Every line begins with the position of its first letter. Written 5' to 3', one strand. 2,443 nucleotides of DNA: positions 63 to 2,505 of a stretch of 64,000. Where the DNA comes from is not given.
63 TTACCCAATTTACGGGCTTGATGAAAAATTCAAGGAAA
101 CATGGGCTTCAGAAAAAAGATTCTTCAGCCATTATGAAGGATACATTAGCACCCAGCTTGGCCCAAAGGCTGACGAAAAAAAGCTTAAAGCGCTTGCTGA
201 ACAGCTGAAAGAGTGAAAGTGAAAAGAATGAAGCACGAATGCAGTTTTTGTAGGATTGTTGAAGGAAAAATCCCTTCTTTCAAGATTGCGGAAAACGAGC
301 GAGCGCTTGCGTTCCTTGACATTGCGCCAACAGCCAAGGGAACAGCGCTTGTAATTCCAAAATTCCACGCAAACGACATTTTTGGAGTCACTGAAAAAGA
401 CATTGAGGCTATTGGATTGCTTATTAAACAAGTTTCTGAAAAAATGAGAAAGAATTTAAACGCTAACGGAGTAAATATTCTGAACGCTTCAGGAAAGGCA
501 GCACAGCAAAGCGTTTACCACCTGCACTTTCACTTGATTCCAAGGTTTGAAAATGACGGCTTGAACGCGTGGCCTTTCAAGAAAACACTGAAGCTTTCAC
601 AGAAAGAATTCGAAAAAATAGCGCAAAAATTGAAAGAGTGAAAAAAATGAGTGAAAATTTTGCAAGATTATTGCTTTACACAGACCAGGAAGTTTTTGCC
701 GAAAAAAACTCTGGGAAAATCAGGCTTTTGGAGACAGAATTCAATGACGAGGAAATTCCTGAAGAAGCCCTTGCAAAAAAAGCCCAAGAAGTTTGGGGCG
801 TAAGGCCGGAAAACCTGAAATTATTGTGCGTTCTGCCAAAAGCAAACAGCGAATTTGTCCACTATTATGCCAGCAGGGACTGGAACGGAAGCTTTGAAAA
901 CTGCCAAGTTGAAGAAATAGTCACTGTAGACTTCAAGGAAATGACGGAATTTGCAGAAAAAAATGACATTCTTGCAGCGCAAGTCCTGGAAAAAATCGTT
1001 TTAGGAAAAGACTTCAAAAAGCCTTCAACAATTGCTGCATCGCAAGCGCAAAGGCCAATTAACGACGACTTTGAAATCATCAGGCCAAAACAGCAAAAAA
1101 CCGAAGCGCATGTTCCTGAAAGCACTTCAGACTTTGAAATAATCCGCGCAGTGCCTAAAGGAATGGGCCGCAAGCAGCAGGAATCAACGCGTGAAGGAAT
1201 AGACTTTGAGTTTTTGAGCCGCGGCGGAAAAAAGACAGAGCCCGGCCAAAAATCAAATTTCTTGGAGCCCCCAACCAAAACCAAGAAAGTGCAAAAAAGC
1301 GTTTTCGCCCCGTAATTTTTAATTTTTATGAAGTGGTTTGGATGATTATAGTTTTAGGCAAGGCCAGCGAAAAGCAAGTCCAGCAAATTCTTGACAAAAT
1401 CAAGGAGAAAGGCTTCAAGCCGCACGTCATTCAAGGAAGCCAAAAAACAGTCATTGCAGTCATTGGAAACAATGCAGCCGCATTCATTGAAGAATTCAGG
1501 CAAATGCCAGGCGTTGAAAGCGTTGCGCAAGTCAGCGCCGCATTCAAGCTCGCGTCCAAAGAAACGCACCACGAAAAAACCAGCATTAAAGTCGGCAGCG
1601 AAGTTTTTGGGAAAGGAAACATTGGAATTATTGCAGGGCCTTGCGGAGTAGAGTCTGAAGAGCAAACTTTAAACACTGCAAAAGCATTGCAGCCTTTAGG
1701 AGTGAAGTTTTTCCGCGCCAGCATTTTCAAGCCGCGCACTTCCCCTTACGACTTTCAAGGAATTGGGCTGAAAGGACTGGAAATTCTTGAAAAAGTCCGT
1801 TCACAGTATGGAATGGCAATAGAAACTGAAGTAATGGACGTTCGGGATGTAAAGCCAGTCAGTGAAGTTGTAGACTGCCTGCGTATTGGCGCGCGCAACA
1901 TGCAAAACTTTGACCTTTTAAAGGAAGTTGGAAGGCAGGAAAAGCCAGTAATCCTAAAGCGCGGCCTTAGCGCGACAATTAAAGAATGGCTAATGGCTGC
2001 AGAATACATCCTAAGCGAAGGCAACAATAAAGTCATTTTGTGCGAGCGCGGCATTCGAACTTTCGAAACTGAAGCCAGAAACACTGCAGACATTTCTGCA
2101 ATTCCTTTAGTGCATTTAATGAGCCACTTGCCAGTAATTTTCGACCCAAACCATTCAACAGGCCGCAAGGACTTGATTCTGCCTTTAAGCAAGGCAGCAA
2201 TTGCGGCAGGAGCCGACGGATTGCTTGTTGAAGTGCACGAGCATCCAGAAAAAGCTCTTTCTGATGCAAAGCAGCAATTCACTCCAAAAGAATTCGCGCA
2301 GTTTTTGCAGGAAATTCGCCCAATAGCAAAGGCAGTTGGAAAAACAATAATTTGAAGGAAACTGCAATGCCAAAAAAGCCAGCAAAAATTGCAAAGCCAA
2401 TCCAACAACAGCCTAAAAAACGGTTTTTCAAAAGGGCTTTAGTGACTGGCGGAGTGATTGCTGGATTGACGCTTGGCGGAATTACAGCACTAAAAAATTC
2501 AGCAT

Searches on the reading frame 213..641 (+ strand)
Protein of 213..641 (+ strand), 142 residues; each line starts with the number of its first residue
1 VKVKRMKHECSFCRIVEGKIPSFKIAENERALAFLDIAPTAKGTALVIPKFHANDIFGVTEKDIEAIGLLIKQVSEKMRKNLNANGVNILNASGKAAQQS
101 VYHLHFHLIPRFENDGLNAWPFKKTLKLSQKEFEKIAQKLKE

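Call 42: search_protein_families(library=pfam, proteins=[window:213-641:+], max_evalue=0.01)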
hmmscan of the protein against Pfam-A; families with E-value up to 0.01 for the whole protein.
window:213-641:+ (142 aa): 2 families
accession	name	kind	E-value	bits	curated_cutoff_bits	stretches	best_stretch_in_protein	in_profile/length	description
PF01230.28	HIT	-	7.1e-23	81.5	21.5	1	18-113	2-97/98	HIT domain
PF11969.13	DcpS_C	-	3.1e-14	53.8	24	1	10-113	2-105/114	Scavenger mRNA decapping enzyme C-term binding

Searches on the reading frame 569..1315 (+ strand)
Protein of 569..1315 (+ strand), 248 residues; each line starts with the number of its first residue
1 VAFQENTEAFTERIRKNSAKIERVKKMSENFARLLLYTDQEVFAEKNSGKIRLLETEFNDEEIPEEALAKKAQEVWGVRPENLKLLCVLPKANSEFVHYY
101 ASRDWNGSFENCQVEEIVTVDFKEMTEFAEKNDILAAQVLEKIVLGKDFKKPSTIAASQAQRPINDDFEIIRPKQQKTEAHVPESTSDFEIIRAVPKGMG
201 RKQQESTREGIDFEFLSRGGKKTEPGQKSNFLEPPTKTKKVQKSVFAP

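Call 42: search_protein_families(library=pfam, proteins=[window:569-1315:+], max_evalue=0.01)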
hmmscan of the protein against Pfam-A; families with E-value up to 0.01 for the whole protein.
window:569-1315:+ (248 aa): 1 family
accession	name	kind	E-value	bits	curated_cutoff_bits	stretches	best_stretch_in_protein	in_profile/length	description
PF00293.34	NUDIX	-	0.0084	16.5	21.1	0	59-132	39-123/134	NUDIX domain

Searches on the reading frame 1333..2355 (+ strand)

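Call 42: search_protein_families(library=pfam, proteins=[window:1333-2355:+], max_evalue=0.01)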
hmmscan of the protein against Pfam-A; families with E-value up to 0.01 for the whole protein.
window:1333-2355:+ (340 aa): 3 families
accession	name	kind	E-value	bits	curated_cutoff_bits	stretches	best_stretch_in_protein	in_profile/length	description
PF00793.26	DAHP_synth_1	-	1.4e-81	273.8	25.5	1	90-327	10-263/270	DAHP synthetase I family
PF18152.6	DAHP_snth_FXD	-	3e-19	69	27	1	4-68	1-66/67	DAHP synthase ferredoxin-like domain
PF03102.20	NeuB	-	4.2e-10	39.9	22.1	1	152-338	61-239/241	NeuB family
